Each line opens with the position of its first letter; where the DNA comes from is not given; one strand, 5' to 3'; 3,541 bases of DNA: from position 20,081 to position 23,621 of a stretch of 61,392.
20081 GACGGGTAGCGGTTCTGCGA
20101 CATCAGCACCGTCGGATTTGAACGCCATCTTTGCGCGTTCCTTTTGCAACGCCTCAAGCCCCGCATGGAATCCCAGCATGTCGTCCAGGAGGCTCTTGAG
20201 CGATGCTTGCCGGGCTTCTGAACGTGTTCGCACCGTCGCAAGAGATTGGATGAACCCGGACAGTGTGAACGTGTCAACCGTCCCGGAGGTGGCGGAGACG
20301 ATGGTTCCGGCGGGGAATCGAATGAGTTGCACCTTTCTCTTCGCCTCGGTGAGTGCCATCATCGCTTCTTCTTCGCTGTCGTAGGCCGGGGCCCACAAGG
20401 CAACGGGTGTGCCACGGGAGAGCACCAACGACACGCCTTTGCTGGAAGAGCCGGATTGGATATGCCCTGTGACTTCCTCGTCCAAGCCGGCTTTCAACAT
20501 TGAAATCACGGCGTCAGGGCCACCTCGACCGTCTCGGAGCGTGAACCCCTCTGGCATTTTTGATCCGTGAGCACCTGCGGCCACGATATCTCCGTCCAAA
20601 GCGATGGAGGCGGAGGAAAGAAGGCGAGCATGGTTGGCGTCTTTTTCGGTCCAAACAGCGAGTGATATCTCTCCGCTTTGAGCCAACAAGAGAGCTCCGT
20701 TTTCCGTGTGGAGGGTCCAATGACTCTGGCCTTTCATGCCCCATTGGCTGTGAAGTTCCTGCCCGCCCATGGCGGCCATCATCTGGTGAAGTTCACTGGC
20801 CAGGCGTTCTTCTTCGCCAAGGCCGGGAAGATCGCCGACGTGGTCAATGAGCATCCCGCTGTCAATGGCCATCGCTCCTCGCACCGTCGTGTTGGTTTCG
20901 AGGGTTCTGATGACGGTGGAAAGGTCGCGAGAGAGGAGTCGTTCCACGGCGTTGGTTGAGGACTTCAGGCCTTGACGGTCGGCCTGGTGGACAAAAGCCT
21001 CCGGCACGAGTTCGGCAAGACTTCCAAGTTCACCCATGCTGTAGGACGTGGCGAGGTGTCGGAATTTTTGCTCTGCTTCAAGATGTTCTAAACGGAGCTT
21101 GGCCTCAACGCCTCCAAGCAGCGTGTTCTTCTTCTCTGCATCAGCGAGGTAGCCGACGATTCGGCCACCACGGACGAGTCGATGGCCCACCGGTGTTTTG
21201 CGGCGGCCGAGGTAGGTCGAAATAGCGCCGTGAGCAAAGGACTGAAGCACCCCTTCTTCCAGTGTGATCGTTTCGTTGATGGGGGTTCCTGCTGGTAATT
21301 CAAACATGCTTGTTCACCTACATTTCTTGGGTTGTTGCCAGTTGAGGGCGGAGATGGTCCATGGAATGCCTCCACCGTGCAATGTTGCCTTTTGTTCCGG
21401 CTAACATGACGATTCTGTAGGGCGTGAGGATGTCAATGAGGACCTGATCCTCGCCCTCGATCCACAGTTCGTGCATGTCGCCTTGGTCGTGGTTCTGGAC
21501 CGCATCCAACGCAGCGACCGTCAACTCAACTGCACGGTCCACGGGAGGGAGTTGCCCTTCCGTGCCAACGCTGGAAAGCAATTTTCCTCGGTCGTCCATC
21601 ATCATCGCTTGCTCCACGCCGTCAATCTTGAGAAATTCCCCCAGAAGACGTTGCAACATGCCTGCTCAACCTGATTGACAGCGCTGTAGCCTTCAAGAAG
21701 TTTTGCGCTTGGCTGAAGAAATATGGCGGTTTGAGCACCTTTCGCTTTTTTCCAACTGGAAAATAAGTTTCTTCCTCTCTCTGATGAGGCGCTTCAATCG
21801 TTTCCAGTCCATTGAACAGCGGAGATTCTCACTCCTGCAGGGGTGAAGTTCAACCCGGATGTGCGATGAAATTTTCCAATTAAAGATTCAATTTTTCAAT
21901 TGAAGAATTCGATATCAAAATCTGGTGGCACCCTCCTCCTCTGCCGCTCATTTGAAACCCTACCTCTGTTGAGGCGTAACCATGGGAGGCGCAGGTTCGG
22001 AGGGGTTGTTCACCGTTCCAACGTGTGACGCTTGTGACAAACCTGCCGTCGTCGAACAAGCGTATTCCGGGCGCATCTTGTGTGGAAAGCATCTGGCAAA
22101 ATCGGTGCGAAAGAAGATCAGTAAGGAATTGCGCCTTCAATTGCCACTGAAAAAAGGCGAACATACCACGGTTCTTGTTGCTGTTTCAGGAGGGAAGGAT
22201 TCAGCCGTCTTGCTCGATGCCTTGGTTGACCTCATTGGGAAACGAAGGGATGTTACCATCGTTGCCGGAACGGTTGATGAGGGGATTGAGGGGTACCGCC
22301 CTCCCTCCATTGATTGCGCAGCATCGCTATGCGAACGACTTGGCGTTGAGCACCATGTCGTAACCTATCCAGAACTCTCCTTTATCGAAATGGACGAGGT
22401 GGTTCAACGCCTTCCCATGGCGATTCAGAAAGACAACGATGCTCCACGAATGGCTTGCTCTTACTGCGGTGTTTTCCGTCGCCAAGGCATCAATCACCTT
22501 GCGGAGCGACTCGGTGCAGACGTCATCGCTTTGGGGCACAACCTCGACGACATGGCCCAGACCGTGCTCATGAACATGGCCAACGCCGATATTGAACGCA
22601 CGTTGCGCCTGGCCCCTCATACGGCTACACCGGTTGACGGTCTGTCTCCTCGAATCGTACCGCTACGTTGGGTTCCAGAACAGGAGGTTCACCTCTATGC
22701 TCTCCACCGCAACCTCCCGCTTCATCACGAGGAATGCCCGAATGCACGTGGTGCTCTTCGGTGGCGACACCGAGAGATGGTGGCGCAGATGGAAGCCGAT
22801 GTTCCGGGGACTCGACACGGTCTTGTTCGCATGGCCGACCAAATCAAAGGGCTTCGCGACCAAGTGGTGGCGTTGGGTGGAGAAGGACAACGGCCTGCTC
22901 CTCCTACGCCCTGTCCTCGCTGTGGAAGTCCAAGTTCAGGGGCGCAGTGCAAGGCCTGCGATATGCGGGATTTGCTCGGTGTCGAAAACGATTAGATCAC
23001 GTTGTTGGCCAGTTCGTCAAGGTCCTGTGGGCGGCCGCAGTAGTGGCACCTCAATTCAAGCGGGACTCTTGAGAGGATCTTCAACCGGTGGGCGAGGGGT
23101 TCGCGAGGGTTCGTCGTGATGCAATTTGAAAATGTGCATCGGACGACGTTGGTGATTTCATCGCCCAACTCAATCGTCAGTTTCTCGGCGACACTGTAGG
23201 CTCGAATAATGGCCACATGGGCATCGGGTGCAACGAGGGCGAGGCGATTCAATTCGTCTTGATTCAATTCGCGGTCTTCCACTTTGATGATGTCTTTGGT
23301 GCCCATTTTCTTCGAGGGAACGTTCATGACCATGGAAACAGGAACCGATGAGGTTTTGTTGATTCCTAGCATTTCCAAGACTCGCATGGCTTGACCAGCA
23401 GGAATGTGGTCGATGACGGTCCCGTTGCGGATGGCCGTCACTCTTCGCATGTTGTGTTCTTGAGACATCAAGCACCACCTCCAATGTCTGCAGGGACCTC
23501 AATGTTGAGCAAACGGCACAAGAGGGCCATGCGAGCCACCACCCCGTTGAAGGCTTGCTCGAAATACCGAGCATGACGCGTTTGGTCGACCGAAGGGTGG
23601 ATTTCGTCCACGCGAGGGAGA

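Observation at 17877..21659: Operon of Roadblock/LC7 protein, 1058-aa Roadblock/coiled-coil giant and 84-aa two-TM protein, with no GTPase partner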

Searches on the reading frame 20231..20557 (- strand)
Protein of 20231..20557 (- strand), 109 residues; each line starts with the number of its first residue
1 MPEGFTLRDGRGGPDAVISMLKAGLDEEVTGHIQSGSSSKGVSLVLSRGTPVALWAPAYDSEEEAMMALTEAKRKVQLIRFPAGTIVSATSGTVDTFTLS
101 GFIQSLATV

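Call 71: search_solved_structures(query=A5, max_evalue=10, show_alignments=2)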
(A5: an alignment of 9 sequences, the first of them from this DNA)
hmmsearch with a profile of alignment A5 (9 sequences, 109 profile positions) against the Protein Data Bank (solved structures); distinct sequences matched with E-value up to 10: 1.
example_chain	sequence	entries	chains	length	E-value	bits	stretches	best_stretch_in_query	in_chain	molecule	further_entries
7a02_A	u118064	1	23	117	0.2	15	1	24-99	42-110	DUF3992 domain-containing protein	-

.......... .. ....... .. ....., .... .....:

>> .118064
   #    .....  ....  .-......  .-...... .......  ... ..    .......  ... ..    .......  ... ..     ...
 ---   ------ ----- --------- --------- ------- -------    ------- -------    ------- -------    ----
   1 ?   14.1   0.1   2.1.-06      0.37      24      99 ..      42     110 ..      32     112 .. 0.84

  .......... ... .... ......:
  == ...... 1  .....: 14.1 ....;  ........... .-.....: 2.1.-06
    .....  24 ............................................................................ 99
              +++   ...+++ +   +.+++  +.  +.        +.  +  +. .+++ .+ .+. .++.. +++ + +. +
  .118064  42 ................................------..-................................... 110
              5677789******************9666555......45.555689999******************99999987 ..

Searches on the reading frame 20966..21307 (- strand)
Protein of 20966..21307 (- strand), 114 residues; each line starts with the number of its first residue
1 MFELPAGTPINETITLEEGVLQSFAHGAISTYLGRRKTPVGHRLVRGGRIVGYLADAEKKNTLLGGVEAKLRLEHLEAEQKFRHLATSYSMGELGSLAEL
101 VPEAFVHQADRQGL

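Call 43: search_protein_families(library=pfam, proteins=[window:20966-21307:-], max_evalue=10)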
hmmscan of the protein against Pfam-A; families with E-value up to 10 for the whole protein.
seq(114 aa): 0 families

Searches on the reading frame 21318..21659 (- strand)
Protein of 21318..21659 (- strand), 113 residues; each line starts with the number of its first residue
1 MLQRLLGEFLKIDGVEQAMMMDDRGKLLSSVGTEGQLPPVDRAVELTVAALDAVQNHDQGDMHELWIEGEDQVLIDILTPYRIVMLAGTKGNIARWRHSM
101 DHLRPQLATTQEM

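Call 3: search_protein_families(library=pfam, proteins=[window:21318-21659:-], max_evalue=0.1)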
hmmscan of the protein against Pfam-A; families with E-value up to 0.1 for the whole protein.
window:21318-21659:- (113 aa): 1 family
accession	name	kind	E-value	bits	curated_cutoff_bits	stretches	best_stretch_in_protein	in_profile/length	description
PF03259.23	Robl_LC7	-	0.00026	21.1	23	1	3-75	3-77/91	Roadblock/LC7 domain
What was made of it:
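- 21318..21659 (-): g1: 113-aa stand-alone Roadblock/LC7 protein. Pfam Robl_LC7 E=2.6e-4 (call 3).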

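Call 4: search_protein_families(library=ncbifam, proteins=[window:21318-21659:-], max_evalue=0.1)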
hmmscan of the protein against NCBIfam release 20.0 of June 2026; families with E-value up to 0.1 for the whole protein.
window:21318-21659:- (113 aa): 0 families

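Call 11: find_homologous_proteins(query=window:21318-21659:-, max_evalue=0.001)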
Query window:21318-21659:- (113 aa): 54 proteins with E <= 0.001 among 56 candidates.
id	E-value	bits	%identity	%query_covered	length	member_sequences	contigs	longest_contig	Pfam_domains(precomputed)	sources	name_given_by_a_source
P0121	5.9e-68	243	100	100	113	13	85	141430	-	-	-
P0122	3.0e-62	225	91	100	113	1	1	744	-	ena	-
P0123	3.6e-62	225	92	100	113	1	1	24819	-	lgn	-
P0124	4.8e-62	224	92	100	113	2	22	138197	-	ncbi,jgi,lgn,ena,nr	ncbi:MAG: hypothetical protein L7R83_01045 [Candidatus Poseidonia sp.]|nr:hypothetical protein [Pose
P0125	9.7e-62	223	91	100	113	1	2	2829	-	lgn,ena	-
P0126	1.2e-61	223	89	100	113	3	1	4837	-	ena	-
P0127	1.2e-61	223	91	100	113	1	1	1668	-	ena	-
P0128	2.0e-61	222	90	100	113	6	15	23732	-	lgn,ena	-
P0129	3.9e-61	221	90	100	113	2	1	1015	-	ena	-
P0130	5.2e-61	221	89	100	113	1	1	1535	-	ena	-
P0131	4.6e-60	218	88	100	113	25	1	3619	-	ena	-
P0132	5.8e-58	211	86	100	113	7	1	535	-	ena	-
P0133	1.2e-56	207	86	100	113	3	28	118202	PF03259.24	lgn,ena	-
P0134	6.0e-56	205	86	100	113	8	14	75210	-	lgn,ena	-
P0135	5.3e-55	202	80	100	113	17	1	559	-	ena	-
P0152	2.4e-45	171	71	100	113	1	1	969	PF03259.24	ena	-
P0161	3.0e-40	154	61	100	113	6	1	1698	PF03259.24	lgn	-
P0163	3.8e-36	141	58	100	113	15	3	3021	PF03259.24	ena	-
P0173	1.4e-25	107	68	71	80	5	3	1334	PF03259.24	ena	-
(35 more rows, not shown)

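Call 12: search_solved_structures(query=window:21318-21659:-, max_evalue=10)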
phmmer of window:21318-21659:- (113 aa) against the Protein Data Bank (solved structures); distinct sequences matched with E-value up to 10: 7.
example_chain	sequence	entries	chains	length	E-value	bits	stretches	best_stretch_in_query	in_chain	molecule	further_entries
8r8n_A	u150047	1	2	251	0.014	18.5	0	53-78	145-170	HalluTIM2-2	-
8r8o_A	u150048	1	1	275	0.016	18.4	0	53-84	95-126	HalluTIM3-1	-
7osu_A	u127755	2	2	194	0.093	15.9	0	53-77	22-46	sTIM11noCys-SB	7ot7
6yqy_A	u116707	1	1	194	0.14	15.3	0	53-77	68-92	de novo designed TIM barrel sTIM11noCys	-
5bvl_A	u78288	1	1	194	0.22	14.7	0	53-77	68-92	designed TIM barrel sTIM11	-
7a8s_A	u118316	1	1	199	0.4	13.8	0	53-77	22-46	sTIM11_h3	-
7f8m_A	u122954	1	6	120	1.3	12.2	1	4-73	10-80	Robl_LC7 domain-containing protein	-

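Call 15: search_solved_structures(query=A1, max_evalue=10, show_alignments=2)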
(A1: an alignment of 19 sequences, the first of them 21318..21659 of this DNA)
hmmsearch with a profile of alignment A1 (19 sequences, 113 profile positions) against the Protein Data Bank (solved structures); distinct sequences matched with E-value up to 10: 2.
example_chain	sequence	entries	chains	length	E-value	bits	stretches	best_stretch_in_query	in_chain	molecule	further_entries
7f8m_A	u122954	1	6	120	0.036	17.2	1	5-78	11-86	Robl_LC7 domain-containing protein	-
9jue_D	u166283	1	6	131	0.41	13.9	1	6-108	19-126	Roadblock/LC7 domain protein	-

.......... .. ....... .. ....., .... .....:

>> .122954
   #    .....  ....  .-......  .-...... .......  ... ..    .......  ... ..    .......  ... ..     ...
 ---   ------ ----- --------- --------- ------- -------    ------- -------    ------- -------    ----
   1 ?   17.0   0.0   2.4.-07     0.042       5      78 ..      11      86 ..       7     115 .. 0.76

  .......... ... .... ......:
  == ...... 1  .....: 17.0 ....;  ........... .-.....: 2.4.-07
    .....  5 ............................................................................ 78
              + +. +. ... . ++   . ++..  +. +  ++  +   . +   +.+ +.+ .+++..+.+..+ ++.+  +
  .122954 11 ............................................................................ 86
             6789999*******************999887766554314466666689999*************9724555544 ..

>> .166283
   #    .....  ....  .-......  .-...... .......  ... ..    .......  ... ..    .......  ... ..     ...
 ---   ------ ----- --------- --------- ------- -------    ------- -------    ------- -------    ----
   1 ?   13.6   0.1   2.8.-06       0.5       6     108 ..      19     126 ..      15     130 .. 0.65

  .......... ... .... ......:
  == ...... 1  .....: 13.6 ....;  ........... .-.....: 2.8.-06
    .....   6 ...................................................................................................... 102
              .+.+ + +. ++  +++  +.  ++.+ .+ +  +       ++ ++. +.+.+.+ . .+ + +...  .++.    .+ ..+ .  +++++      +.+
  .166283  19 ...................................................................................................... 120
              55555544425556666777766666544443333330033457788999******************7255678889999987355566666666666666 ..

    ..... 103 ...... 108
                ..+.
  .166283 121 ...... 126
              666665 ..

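Call 16: search_protein_families(library=pfam, alignment_id=A1, max_evalue=0.01)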
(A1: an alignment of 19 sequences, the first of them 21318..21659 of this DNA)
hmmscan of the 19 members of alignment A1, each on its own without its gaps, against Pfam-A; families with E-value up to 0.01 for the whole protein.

A. member 1, window:21318-21659:- (113 aa): 1 family
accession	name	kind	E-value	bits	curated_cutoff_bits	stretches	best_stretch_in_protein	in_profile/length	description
PF03259.23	Robl_LC7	-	0.00026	21.1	23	1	3-75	3-77/91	Roadblock/LC7 domain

B. families by the number of members that match (of 19 scanned): 3 families
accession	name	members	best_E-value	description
PF03259.23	Robl_LC7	13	7e-06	Roadblock/LC7 domain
PF17152.10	CHASE8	2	0.0012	Periplasmic sensor domain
PF13456.12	RVT_3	1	0.0044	Reverse transcriptase-like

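Call 75: search_solved_structures(query=A6, max_evalue=10)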
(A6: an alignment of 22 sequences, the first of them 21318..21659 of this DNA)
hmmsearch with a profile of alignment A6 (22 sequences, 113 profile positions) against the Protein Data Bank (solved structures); distinct sequences matched with E-value up to 10: 2.
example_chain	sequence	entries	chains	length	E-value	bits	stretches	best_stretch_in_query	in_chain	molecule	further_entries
7f8m_A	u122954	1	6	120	0.2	15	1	3-73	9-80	Robl_LC7 domain-containing protein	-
9jue_D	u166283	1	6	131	0.99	12.8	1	6-108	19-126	Roadblock/LC7 domain protein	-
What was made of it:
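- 21318..21659 (-): The only PDB profile hits are the Roadblock entries 7f8m and 9jue (calls 15, 75).
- On Roadblock/LC7 (Pfam PF03259), g1: The only PDB profile hits are Roadblock entries (calls 15, 75).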

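Call 76: search_protein_families(library=pfam, alignment_id=A6, max_evalue=0.01)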
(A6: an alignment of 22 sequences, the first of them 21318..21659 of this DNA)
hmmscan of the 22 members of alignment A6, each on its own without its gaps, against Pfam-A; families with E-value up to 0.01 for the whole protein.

A. member 1, window:21318-21659:- (113 aa): 1 family
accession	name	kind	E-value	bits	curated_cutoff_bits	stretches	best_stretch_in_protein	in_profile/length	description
PF03259.23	Robl_LC7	-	0.00026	21.1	23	1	3-75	3-77/91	Roadblock/LC7 domain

B. families by the number of members that match (of 22 scanned): 2 families
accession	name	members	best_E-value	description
PF03259.23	Robl_LC7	17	7.7e-06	Roadblock/LC7 domain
PF17152.10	CHASE8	2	0.00061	Periplasmic sensor domain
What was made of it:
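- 21318..21659 (-): 17 of 22 family members hit the model (call 76).
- On Roadblock/LC7 (Pfam PF03259), g1: 17 of 22 family members hit at E<=0.01, best 7.7e-6 (call 76).
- Checked: 17 of 22 diverse family members hit the model (call 76).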

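Call 81: search_protein_families(library=padloc, proteins=[window:21318-21659:-], max_evalue=0.01)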
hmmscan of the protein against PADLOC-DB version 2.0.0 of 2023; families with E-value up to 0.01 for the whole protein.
window:21318-21659:- (113 aa): 0 families

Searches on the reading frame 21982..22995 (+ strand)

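Call 3: search_protein_families(library=pfam, proteins=[window:21982-22995:+], max_evalue=0.1)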
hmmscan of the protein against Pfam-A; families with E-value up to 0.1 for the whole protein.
window:21982-22995:+ (337 aa): 7 families
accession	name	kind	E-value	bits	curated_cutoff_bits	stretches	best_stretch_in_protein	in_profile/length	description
PF01171.26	ATP_bind_3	-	1.6e-10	41.5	27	1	64-208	2-126/182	PP-loop family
PF22082.2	TtuA_LIM_N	-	2e-07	31.4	27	1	15-38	2-25/26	2-thiouridine synthetase TtuA, N-terminal LIM domain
PF03054.22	tRNA_Me_trans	-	0.0005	20.2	20.6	1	63-191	2-131/202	tRNA methyl transferase HUP domain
PF16503.10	zn-ribbon_14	-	0.00085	19.2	34.9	1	311-328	3-20/32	Zinc-ribbon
PF06508.19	QueC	-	0.0099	15.8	22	1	64-190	2-124/210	Queuosine biosynthesis protein QueC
PF02540.23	NAD_synthase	-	0.023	14.3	21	1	55-157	12-110/242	NAD synthase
PF01507.26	PAPS_reduct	-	0.089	13.2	22.5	0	64-248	2-157/175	Phosphoadenosine phosphosulfate reductase domain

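Call 4: search_protein_families(library=ncbifam, proteins=[window:21982-22995:+], max_evalue=0.1)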
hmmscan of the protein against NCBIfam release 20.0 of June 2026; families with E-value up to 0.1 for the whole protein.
window:21982-22995:+ (337 aa): 15 families
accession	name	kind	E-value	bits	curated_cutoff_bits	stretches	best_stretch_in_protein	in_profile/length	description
NF047749.1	tRNAThiolNcsA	equivalog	3.3e-68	230.2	500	1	15-330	3-317/322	tRNA 2-thiolation protein NcsA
NF049949.1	tRNAsynTtuAPyrococ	equivalog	2.5e-33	115.5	450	1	15-328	3-289/292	tRNA-5-methyluridine(54) 2-sulfurtransferase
NF007972.0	PRK10696.1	equivalog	1.2e-23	83.9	272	1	38-287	20-250/295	tRNA 2-thiocytidine(32) synthetase TtcA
TIGR00269.1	TIGR00269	hypoth_equivalog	1.6e-19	70.1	62.75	1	223-328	2-100/104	TIGR00269 family protein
TIGR02432.1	lysidine_TilS_N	equivalog_domain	1.1e-12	48.3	93.6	2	64-129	2-66/189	tRNA lysidine(34) synthetase TilS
TIGR00268.2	TIGR00268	equivalog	8.3e-09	35.1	150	1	60-192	12-125/259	ATP-dependent sacrificial sulfur transferase LarE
NF007942.0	PRK10660.1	equivalog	8.1e-06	24.9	606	1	49-127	5-83/439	tRNA lysidine(34) synthetase TilS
NF001138.1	PRK00143.1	equivalog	9.2e-06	24.8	284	1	64-247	2-182/345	tRNA 2-thiouridine(34) synthase MnmA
NF002048.0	PRK00876.1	subfamily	0.00053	18.9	313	1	42-127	19-98/330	NAD(+) synthase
TIGR00364.1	TIGR00364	equivalog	0.0029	17.2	150.3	1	66-190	3-123/201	7-cyano-7-deazaguanine synthase QueC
NF010587.0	PRK13980.1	equivalog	0.0059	15.8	255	1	42-128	14-93/267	NAD+ synthase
NF011258.0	PRK14664.1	equivalog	0.0079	15.3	680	1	61-187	5-117/362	tRNA 2-thiouridine(34) synthase MnmA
NF010588.0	PRK13981.1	equivalog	0.055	11.8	479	1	57-128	281-347/546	NAD+ synthase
TIGR00420.1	trmU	equivalog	0.066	12.1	236.95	1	63-187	2-126/351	tRNA 2-thiouridine(34) synthase MnmA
TIGR03679.1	Dph6_archaeal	equivalog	0.067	12.4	197.3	1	68-183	4-117/218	diphthine--ammonia ligase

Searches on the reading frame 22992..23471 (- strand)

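Call 54: search_protein_families(library=pfam, proteins=[window:22992-23471:-], max_evalue=0.01)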
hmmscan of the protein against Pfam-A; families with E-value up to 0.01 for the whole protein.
window:22992-23471:- (159 aa): 3 families
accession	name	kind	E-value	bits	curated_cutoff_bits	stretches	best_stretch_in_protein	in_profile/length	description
PF01948.23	PyrI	-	1.1e-33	115.7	25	1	10-100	2-92/93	Aspartate carbamoyltransferase regulatory chain, allosteric domain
PF02748.20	PyrI_C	-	2.8e-13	49.9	23.4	1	105-153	1-47/48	Aspartate carbamoyltransferase regulatory chain, metal binding domain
PF18319.7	Zn_ribbon_PriA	-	0.0097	16.3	26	0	139-147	16-24/27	PriA DNA helicase Cys-rich region (CRR) domain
